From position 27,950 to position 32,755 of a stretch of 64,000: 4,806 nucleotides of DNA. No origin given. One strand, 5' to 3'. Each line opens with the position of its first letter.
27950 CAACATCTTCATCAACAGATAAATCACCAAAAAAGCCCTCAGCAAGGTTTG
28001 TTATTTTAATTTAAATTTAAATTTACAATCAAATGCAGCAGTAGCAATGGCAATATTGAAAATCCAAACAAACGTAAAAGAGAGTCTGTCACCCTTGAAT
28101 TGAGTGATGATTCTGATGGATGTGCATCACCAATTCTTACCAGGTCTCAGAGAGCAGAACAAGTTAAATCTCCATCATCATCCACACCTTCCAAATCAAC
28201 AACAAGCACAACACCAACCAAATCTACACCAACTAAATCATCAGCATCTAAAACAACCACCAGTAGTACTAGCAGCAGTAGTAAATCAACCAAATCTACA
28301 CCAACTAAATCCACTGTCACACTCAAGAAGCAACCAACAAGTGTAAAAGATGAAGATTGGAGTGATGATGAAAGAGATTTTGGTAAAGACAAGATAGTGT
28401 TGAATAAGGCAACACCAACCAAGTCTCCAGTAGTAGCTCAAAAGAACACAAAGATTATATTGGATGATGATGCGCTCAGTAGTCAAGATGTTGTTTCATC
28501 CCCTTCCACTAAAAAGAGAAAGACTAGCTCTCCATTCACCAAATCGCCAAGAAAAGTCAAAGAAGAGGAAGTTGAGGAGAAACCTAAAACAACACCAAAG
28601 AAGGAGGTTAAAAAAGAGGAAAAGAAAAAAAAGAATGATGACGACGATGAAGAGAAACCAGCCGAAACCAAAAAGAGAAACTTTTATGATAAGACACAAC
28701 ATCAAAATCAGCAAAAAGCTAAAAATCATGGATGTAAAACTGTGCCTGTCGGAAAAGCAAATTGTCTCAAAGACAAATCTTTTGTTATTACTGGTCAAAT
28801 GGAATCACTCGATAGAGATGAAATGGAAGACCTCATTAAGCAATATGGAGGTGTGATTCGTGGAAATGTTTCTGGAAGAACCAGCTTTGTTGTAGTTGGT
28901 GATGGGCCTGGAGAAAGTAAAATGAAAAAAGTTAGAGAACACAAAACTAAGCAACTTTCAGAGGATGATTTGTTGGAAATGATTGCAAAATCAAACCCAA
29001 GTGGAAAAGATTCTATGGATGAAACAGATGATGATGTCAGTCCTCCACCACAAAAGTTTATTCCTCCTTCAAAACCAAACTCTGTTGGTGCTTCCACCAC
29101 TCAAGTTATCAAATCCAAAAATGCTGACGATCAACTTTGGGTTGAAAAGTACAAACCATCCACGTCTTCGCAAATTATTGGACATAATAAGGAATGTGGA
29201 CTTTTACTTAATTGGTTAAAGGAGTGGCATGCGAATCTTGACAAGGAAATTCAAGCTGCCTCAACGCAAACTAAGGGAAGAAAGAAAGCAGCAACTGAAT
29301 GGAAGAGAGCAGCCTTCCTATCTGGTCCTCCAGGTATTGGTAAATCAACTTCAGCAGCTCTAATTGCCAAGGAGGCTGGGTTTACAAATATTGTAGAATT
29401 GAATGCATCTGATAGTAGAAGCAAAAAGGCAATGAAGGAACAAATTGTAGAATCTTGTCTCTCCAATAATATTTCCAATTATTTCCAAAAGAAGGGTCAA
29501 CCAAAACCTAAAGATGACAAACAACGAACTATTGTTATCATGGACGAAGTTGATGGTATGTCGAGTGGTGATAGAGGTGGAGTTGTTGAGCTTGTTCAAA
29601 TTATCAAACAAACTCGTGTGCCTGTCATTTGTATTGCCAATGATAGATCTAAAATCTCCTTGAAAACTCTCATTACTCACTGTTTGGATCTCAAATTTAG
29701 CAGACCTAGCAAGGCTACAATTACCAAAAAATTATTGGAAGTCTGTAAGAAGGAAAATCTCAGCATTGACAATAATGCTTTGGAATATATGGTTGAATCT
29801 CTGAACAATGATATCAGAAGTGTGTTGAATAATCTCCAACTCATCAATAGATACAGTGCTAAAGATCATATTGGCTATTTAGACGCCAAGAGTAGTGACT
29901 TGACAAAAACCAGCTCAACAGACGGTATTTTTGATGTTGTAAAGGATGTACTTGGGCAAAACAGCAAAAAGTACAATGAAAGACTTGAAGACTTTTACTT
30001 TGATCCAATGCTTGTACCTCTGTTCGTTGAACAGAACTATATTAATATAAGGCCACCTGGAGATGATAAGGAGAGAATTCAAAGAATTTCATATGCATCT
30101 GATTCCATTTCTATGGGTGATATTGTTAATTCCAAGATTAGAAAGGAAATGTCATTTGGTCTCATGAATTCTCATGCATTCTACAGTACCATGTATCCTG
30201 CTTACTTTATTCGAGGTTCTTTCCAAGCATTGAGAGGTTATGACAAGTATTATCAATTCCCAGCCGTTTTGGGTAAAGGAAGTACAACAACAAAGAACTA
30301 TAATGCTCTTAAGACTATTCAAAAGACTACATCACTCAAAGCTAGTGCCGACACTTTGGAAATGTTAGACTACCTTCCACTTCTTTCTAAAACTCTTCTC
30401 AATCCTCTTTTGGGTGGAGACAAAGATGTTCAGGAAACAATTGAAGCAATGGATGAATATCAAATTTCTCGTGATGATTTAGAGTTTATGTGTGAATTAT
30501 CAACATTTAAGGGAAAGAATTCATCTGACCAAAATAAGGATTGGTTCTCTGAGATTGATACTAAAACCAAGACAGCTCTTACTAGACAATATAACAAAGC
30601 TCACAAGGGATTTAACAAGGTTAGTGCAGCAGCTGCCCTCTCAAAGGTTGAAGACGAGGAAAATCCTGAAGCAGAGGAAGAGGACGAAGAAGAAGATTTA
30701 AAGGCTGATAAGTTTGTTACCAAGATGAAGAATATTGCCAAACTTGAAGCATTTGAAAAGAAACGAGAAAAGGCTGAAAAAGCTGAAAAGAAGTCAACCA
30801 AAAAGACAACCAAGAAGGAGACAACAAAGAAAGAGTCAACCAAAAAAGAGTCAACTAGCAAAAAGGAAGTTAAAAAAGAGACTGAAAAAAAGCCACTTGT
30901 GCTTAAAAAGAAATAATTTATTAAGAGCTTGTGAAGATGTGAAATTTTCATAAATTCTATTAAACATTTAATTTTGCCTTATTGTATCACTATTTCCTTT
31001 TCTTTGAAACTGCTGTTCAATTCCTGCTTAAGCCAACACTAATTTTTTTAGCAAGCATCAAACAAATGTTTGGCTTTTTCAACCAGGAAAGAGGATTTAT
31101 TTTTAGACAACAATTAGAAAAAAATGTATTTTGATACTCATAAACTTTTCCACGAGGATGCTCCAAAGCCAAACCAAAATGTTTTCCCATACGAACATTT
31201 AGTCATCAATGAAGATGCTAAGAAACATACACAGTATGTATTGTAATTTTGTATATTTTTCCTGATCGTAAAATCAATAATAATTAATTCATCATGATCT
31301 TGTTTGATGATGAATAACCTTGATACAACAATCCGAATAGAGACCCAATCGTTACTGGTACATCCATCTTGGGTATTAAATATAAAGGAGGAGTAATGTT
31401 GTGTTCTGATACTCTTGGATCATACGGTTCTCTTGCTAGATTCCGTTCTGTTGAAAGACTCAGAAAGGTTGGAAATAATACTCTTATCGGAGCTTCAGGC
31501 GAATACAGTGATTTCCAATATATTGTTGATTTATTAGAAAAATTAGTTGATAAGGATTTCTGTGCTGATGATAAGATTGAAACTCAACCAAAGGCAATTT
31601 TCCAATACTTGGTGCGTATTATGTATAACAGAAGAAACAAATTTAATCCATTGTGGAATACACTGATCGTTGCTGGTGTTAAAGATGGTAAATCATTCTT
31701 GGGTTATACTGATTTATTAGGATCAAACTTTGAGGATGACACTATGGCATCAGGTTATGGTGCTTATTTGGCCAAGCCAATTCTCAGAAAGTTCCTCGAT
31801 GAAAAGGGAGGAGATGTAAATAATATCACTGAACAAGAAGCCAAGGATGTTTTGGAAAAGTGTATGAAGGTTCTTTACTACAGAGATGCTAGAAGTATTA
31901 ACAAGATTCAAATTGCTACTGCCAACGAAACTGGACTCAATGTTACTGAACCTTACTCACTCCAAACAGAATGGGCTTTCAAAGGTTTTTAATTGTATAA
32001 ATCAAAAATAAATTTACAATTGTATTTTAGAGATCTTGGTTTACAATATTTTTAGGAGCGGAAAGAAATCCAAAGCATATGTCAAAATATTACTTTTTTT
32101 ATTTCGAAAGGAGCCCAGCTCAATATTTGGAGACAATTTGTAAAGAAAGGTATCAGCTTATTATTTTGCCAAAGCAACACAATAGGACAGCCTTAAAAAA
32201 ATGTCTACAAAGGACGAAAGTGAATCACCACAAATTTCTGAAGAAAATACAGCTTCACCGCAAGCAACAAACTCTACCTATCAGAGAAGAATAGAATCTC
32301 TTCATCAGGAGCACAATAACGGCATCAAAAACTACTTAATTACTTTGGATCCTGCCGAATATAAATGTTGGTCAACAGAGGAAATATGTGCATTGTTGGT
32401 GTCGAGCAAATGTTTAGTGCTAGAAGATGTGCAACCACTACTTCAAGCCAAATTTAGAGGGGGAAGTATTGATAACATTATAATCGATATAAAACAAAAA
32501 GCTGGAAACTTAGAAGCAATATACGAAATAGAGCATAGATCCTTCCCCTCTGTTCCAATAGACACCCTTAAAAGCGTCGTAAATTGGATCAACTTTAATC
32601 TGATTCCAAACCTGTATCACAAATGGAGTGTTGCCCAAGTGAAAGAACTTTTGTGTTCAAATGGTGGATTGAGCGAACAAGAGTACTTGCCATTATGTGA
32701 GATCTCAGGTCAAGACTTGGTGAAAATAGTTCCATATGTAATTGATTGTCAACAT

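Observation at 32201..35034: Tandem SAM-like domains fused to a P-loop NTPase: unusual signalling-NTPase architecture split across two track ORFs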

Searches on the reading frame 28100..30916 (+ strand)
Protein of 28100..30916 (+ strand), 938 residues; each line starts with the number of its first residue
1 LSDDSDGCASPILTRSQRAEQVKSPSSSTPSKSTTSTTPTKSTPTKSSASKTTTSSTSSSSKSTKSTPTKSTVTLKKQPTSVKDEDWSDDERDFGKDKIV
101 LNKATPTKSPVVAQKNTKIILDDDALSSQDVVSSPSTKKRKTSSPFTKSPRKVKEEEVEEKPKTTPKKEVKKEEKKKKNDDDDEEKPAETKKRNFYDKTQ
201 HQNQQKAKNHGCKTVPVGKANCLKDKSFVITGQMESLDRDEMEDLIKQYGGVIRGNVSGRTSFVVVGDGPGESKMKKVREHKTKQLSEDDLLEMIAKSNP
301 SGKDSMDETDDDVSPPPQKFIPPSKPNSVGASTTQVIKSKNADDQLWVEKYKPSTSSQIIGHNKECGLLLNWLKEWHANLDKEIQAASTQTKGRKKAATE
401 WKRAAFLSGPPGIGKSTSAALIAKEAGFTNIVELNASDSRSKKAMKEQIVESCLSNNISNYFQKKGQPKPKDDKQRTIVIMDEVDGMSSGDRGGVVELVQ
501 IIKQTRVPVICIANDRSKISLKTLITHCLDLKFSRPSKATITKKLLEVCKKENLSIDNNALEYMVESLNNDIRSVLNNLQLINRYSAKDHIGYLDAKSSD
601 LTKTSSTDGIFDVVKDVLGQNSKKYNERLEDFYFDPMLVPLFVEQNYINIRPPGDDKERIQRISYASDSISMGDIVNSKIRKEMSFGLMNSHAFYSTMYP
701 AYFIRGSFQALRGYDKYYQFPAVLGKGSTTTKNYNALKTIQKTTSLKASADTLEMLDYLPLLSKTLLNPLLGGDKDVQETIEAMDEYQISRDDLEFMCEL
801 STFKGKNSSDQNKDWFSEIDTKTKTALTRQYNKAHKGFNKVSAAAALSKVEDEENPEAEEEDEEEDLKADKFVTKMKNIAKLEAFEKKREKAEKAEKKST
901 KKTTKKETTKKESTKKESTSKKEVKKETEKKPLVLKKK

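Call 92: search_protein_families(library=pfam, proteins=[window:28100-30916:+], max_evalue=0.00001)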
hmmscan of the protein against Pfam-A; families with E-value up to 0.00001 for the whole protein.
window:28100-30916:+ (938 aa): 4 families
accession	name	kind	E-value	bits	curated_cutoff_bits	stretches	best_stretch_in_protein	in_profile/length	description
PF08519.17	RFC1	-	3.9e-45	154.2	23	1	670-833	1-158/158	Replication factor RFC1 C terminal domain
PF00533.33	BRCT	-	4.1e-14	53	21.3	1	220-295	3-78/78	BRCA1 C Terminus (BRCT) domain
PF00004.35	AAA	-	1.8e-11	45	21.2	1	406-524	2-119/131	ATPase family associated with various cellular activities (AAA)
PF25361.1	AAA_lid_RFC1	-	3.9e-11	42.7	34.9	1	540-584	3-47/59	RFC1-like, AAA+ ATPase lid domain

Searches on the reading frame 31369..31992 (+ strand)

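Call 92: search_protein_families(library=pfam, proteins=[window:31369-31992:+], max_evalue=0.00001)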
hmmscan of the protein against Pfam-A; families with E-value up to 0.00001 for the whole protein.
window:31369-31992:+ (207 aa): 1 family
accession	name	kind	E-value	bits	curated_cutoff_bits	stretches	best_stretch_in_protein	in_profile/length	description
PF00227.31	Proteasome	-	2.2e-28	99.6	22.4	1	1-184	8-188/189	Proteasome subunit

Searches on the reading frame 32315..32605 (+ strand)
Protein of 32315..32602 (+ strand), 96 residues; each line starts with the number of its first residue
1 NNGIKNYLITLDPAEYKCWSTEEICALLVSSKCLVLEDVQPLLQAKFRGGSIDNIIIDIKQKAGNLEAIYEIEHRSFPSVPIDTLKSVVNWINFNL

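Call 13: search_protein_families(library=pfam, proteins=[window:32315-32602:+], max_evalue=10)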
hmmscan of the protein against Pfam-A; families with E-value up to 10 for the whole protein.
seq(96 aa): 0 families

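Call 32: search_solved_structures(query=A1, max_evalue=10, show_alignments=3)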
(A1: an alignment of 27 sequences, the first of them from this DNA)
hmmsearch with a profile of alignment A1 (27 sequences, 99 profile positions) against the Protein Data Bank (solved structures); distinct sequences matched with E-value up to 10: 2.
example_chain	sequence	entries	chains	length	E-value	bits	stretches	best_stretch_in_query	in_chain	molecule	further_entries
3tad_C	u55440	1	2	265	0.82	13.3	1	7-23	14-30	Liprin-beta-1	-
8vsj_C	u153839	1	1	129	1.2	12.7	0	51-96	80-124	Superantigen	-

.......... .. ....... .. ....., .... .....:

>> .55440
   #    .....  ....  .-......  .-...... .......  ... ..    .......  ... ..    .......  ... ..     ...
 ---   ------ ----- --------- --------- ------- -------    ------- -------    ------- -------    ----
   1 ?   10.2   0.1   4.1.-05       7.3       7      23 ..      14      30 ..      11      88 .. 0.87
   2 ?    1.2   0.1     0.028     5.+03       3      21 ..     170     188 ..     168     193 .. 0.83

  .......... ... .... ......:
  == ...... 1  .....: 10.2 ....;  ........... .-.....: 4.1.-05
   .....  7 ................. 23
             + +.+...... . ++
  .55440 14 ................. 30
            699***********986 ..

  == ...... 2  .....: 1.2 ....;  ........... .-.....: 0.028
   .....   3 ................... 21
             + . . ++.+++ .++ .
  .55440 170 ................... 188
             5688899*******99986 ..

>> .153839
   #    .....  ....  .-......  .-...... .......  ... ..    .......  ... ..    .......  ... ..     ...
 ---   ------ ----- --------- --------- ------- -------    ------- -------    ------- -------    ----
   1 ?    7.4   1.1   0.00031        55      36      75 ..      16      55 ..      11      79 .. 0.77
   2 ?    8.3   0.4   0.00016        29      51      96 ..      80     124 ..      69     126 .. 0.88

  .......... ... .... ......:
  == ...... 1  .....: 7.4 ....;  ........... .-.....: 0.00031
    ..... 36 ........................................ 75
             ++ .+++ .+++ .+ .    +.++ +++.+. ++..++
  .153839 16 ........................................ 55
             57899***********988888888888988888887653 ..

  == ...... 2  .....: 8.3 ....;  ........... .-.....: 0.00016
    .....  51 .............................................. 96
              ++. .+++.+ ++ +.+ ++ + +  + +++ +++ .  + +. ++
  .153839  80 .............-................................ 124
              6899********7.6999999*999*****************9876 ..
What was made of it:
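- On SAM domain superfamily: The best hmmsearch hit in the PDB is liprin-beta-1 SAM, E 0.82 (call 32).
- The best of 177,635 PDB sequences for the repeat profile is helix 1 of liprin-beta SAM, although not significantly (E 0.82, call 32).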

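Call 36: find_homologous_proteins(query=A1, max_evalue=0.01)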
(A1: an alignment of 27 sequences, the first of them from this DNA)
Query A1 (27 sequences): 455 candidates shared short words with the query, none scored E <= 0.01.

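Call 55: predict_structure(alignment_id=A1)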
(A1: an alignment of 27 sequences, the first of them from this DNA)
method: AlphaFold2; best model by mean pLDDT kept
length: 91 residues; sequences in the alignment: 27
mean_pLDDT: 93.4   pTM: 0.82
mean pLDDT of the five models: 93.4, 92.5, 91.8, 91.4, 91.0
residues with pLDDT >= 90: 80; 70-90: 8; 50-70: 2; < 50: 1
segments of 3 or more residues with pLDDT < 50: none
pLDDT, mean of each block of 10 residues (from residue 1): 79 96 95 97 96 92 95 97 95 89
secondary structure, 60 per line:
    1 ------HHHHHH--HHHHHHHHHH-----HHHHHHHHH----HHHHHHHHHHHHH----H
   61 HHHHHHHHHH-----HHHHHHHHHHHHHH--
elements in order: H7-12 H15-24 H30-38 H43-55 H60-70 H76-89
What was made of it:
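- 32342..32602 (+): SAM-like unit 1 (aa 48-134). It is a degenerate copy: it has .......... where the family consensus has GGAGLS. AF2 pLDDT 93.4 (call 55).
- On SAM domain superfamily: AF2 model of unit 1: pLDDT 93.4, pTM 0.82 (call 55).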

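Call 80: fold_search(model_id=the predicted structure, library=pdb)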
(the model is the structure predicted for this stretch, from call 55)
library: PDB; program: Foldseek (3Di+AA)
matches with E <= 10: 52; with E <= 0.001: 0
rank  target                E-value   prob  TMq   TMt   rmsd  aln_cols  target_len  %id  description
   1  3lcn_B                1.2e+00  0.51  0.44  0.42   5.2        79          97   24  Nab2:Gfd1 complex (released 2010-05-12)
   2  3lcn_A                1.6e+00  0.41  0.44  0.42   5.3        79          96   24  Nab2:Gfd1 complex (released 2010-05-12)
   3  5aja_C                1.6e+00  0.35  0.43  0.42   6.7        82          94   16  Crystal structure of mandrill SAMHD1 (amino acid residues 1-114) bound to Vpx isolated from mandrill and human DCAF1 ( (released 2015-04-22)
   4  1pk3_B                2.1e+00  0.66  0.55  0.70   3.5        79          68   11  Scm SAM domain (released 2005-02-15)
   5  9c3i_S                2.1e+00  0.04  0.18  0.09  16.1        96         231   14  Rebuilt CNOT3/tRNA-LEU structure (released 2024-12-04)
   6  5j8y_D                2.2e+00  0.41  0.49  0.60   4.2        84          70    8  Crystal structure of the Scm-SAM and Sfmbt-SAM heterodimer (released 2016-05-18)
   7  8atj                  2.2e+00  0.21  0.39  0.49   8.9        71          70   14  Crystal Structure of Shank2-SAM domain (released 2022-11-30)
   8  9o35_A                2.2e+00  0.09  0.27  0.09   9.4        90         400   21  Crystal structure of DoxA in complex with daunorubicin (released 2025-12-24)
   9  8bw8_C                2.4e+00  0.16  0.38  0.39  10.8        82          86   11  Crystal structure of the dCNK-SAM-CRIC-PDZ/dHYP-SAM complex (released 2024-02-21)
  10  6pw7_A                2.7e+00  0.23  0.43  0.27   6.8        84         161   12  X-ray crystal structure of C. elegans STIM EF-SAM domain (released 2019-11-13)
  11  1pk3_C                2.8e+00  0.44  0.52  0.59   3.8        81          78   12  Scm SAM domain (released 2005-02-15)
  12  9ksq                  2.8e+00  0.28  0.46  0.56   5.1        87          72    9  Crystal Structure of the mouse Shank3 SAM domain (released 2025-12-03)
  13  9k5p_C                2.8e+00  0.11  0.27  0.28  10.1        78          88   13  Crystal structure of designed zinc-induced homotrimer C3-Zn2-HEHE-19 (released 2025-10-22)
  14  9c3h_SB               2.8e+00  0.04  0.22  0.10  16.1        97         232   12  Structure of the CNOT3-bound human 80S ribosome with tRNA-ARG in the P-site. (released 2024-12-04)
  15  2v75                  3.0e+00  0.30  0.47  0.48   4.6        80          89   24  N-terminal domain of Nab2 (released 2008-01-29)
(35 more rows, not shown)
